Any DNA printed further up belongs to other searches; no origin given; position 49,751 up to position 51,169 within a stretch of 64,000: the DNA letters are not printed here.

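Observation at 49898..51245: FMN riboswitch drives a RibU-like transporter fused in frame to TsaE, heading a packed tsaB-rimI-hydrolase-murF-like-ddl string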

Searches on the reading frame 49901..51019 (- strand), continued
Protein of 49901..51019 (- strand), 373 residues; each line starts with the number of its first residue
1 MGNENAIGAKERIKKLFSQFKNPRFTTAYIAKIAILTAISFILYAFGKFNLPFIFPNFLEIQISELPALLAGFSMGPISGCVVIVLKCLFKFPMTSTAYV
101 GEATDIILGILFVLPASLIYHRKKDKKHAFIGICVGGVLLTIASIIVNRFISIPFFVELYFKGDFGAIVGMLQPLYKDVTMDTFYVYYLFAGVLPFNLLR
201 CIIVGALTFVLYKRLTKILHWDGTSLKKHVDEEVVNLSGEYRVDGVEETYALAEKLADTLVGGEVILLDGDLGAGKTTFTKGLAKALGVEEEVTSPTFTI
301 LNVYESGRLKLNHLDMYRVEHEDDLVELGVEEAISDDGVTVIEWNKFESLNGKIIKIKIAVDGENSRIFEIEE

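Call 30: find_related_loci(query=window:49901-51019:-, collection=metagenome_contigs, flank=2500)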
Query window:49901-51019:- (373 aa) in metagenome_contigs; peptide patterns used: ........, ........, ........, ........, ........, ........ (x = any residue, [..] = any of these).
310 stretches matched a pattern; 219 encode a relative of the query (tblastn E <= 1e-3); the best 80 are kept; 80 distinct loci.
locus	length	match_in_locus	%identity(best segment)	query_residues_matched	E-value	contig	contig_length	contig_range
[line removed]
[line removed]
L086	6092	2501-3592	75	5-373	0e+0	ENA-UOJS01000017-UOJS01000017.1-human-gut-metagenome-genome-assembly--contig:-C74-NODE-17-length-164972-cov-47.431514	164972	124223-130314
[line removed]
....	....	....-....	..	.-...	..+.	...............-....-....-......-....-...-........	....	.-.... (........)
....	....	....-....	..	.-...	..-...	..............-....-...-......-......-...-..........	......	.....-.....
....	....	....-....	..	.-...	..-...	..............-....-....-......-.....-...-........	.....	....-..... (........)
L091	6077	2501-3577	72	10-373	5e-180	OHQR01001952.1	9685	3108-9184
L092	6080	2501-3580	73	9-373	1e-179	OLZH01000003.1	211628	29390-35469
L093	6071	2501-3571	73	9-371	2e-179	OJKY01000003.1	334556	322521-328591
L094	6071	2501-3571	73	9-371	2e-179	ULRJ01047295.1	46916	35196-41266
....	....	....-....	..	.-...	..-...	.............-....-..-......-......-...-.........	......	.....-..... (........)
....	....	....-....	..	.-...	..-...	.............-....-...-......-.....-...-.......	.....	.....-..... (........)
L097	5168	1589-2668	72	9-373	2e-180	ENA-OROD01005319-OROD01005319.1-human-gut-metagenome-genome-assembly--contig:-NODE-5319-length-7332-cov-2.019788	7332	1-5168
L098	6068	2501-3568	71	10-371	1e-175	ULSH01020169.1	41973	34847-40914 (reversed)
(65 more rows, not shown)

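Call 36: find_encoding_contigs(protein=P0124, flank=3000, max_places=2)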
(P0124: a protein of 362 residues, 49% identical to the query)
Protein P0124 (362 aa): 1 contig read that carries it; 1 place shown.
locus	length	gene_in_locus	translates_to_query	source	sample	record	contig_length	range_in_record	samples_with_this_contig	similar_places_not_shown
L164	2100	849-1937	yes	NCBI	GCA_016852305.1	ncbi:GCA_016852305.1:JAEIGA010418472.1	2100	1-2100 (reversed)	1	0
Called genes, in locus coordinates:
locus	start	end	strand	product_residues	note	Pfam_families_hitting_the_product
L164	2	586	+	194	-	?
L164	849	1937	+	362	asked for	PF12822:ECF_trnsprt, PF02367:TsaE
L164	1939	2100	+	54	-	?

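Call 37: find_encoding_contigs(protein=P0128, flank=3000, max_places=1)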
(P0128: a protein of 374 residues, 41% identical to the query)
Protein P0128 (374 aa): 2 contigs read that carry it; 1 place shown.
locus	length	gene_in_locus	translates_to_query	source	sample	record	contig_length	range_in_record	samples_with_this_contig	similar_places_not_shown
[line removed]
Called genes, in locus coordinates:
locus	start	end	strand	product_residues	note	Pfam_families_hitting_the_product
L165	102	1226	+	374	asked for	PF12822:ECF_trnsprt, PF02367:TsaE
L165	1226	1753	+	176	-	?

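Call 38: find_encoding_contigs(protein=P0136, flank=3000, max_places=1)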
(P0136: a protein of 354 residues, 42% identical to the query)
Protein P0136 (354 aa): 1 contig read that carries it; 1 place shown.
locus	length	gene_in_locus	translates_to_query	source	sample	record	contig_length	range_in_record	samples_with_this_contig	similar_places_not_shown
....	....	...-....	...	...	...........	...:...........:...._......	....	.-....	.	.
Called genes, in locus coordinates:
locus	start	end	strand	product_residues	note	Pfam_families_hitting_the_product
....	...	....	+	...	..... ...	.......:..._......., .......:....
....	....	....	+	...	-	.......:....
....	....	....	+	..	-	?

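Call 39: find_encoding_contigs(protein=P0150, flank=3000, max_places=1)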
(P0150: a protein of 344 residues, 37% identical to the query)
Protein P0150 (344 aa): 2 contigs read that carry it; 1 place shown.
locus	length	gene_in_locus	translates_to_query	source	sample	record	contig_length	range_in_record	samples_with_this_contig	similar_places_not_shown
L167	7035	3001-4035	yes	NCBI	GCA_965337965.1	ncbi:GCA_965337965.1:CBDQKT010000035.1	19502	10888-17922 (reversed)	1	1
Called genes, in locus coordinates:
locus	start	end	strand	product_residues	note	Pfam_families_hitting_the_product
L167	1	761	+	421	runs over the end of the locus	PF01018:GTP1_OBG, PF01926:MMR_HSR1, PF02421:FeoB_N, PF09269:DUF1967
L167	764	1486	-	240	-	-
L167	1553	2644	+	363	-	PF01467:CTP_transf_like, PF01966:HD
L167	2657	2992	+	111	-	PF02410:RsfS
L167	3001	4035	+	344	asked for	PF12822:ECF_trnsprt, PF02367:TsaE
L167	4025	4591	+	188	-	PF00814:TsaD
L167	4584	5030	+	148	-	PF13302:Acetyltransf_3 (weak), PF13673:Acetyltransf_10, PF00583:Acetyltransf_1, PF13508:Acetyltransf_7, PF14542:Acetyltransf_CG (weak), PF08445:FR47 (weak)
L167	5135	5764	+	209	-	PF00561:Abhydrolase_1, PF12146:Hydrolase_4, PF12697:Abhydrolase_6, PF03096:Ndr (faint), PF00561:Abhydrolase_1 (weak), PF08386:Abhydrolase_4 (weak)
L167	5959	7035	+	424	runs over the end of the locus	PF08245:Mur_ligase_M, PF02875:Mur_ligase_C (weak)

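Call 40: find_encoding_contigs(protein=P0197, flank=3000, max_places=1)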
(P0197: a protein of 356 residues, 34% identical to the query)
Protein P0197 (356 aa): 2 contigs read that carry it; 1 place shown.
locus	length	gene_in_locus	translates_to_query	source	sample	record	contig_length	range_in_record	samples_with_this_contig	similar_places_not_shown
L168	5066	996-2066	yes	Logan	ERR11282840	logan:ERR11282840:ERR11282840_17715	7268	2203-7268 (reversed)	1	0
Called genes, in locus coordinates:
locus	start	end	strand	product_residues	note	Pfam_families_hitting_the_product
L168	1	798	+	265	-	?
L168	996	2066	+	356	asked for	PF07155:ECF-ribofla_trS (weak), PF12822:ECF_trnsprt, PF02367:TsaE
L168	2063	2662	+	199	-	PF00814:TsaD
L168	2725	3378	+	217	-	PF00561:Abhydrolase_1, PF12146:Hydrolase_4 (weak), PF12697:Abhydrolase_6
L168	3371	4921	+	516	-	PF08245:Mur_ligase_M, PF02875:Mur_ligase_C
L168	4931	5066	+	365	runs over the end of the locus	PF01820:Dala_Dala_lig_N, PF02786:CPSase_L_D2, PF02222:ATP-grasp (weak), PF07478:Dala_Dala_lig_C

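Call 41: find_encoding_contigs(protein=P0126, flank=3000, max_places=1)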
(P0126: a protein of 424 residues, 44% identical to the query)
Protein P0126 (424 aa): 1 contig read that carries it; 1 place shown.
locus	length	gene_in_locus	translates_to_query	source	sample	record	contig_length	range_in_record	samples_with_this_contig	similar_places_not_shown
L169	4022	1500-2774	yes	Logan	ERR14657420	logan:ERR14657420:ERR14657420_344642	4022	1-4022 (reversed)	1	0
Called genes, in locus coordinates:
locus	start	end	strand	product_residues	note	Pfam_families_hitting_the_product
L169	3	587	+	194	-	?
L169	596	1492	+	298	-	PF01569:PAP2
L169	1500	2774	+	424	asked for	PF12822:ECF_trnsprt, PF02367:TsaE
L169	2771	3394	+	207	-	PF00814:TsaD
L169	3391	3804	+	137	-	PF00583:Acetyltransf_1, PF13673:Acetyltransf_10, PF13508:Acetyltransf_7, PF08445:FR47, PF24553:Rv0428c_C (weak)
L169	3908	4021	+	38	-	?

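Call 57: predict_structure(alignment_id=A1)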
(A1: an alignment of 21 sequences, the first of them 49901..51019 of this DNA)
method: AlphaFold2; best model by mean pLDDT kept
length: 373 residues; sequences in the alignment: 21
mean_pLDDT: 87.2   pTM: 0.60
mean pLDDT of the five models: 87.2, 86.2, 85.6, 84.9, 84.4
residues with pLDDT >= 90: 217; 70-90: 123; 50-70: 20; < 50: 13
segments of 3 or more residues with pLDDT < 50: 1-3, 225-234
pLDDT, mean of each block of 10 residues (from residue 1): 61 71 72 96 91 87 95 94 96 86 94 96 91 97 96 92 93 92 94 94 95 86 53 63 93 92 92 92 92 78 87 88 78 81 87 91 90 90
secondary structure, 60 per line:
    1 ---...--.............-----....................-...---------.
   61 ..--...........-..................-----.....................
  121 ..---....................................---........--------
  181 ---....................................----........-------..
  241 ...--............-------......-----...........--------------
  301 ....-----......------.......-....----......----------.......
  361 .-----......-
elements in order: H9-21 H27-46 E48-50 E60-62 H65-75 H77-94 H100-122 H126-161 H165-172 H184-219 H224-231 E239-243 H246-257 E265-270 H276-286 E301-304 E310-315 H322-328 H330-333 E338-343 E354-361 E367-372

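Call 60: fold_search(model_id=the predicted structure, library=pdb)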
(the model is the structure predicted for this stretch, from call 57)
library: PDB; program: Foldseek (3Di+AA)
matches with E <= 10: 520; with E <= 0.001: 14
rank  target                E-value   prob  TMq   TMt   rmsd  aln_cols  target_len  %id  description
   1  5np9                  3.1e-10  1.00  0.33  0.79   1.9       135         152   41  Crystal structure of Bacillus subtilis YdiB in complex with ADP (released 2018-05-30)
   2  6s84_B                1.1e-09  1.00  0.33  0.73   2.6       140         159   41  TsaBDE complex from Thermotoga maritima (released 2019-07-17)
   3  6nak_E                1.2e-09  1.00  0.32  0.72   2.6       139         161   42  BACTERIAL PROTEIN COMPLEX TM BDE complex (released 2023-04-26)
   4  6nak_D                1.3e-09  1.00  0.33  0.72   2.1       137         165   42  BACTERIAL PROTEIN COMPLEX TM BDE complex (released 2023-04-26)
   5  6n9a_E                1.3e-09  1.00  0.33  0.72   2.6       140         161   41  Crystal Structure of Thermotoga maritima threonylcarbamoyladenosine biosynthesis complex TsaB2D2E2 bound to ATP and ca (released 2019-05-22)
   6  6s84_E                1.6e-09  1.00  0.33  0.72   2.6       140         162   41  TsaBDE complex from Thermotoga maritima (released 2019-07-17)
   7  1htw_A                7.4e-09  1.00  0.33  0.76   2.1       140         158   26  COMPLEX OF HI0065 WITH ADP AND MAGNESIUM (released 2002-08-07)
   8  5kbw_B                8.1e-09  1.00  0.41  0.87   2.5       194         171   31  Crystal structure of TmRibU, the riboflavin-binding S subunit from the Thermotoga maritima ECF transporter (released 2016-06-29)
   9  5kbw_A                3.6e-08  1.00  0.41  0.87   2.4       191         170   32  Crystal structure of TmRibU, the riboflavin-binding S subunit from the Thermotoga maritima ECF transporter (released 2016-06-29)
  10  3p5n_A                4.3e-08  1.00  0.39  0.84   3.4       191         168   28  Structure and mechanism of the S component of a bacterial ECF transporter (released 2010-11-03)
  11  5mvr                  1.4e-07  1.00  0.31  0.76   2.1       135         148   36  Crystal structure of Bacillus subtilus YdiB (released 2017-09-20)
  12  5kc4_E                2.2e-07  1.00  0.39  0.85   2.5       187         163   32  Structure of TmRibU, orthorhombic crystal form (released 2016-06-29)
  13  1fl9_A                2.2e-07  1.00  0.32  0.73   2.7       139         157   26  THE YJEE PROTEIN (released 2002-08-07)
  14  5kc0                  8.2e-07  1.00  0.39  0.84   2.7       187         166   32  Crystal structure of TmRibU, hexagonal crystal form (released 2016-06-29)
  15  4muu_A                6.0e-03  1.00  0.35  0.67   4.4       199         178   14  Structure of ThiT with pyrithiamine bound (released 2014-09-17)
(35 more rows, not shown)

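Call 62: list_cluster_members(proteins=[P0006, P0084, P0004, P0111, P0012])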
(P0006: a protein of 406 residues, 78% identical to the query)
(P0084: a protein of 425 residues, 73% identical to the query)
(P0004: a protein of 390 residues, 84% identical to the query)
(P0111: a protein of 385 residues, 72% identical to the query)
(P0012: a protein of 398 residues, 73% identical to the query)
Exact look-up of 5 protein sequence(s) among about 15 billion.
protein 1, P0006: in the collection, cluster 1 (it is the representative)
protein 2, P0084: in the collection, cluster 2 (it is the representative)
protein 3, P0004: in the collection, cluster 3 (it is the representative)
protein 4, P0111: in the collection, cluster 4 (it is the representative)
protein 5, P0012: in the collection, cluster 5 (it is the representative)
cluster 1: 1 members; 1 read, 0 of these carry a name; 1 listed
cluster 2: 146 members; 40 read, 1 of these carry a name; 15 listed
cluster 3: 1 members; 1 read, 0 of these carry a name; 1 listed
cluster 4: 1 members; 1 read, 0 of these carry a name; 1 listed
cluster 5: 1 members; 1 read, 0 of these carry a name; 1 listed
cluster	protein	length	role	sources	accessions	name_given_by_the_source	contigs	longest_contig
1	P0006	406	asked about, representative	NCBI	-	-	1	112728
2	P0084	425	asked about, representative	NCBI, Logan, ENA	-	-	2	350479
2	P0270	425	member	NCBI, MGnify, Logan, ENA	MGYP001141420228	FL=1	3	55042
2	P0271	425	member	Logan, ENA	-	-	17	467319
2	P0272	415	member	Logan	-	-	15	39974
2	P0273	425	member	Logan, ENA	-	-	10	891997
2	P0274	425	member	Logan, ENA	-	-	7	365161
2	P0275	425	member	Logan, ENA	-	-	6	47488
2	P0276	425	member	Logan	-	-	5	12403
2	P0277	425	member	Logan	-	-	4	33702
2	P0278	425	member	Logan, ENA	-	-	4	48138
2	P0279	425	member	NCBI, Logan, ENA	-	-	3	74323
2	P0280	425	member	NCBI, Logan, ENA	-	-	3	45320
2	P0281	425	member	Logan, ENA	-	-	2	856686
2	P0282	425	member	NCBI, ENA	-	-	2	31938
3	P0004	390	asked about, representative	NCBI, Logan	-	-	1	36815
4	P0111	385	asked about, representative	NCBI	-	-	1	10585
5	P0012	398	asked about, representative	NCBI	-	-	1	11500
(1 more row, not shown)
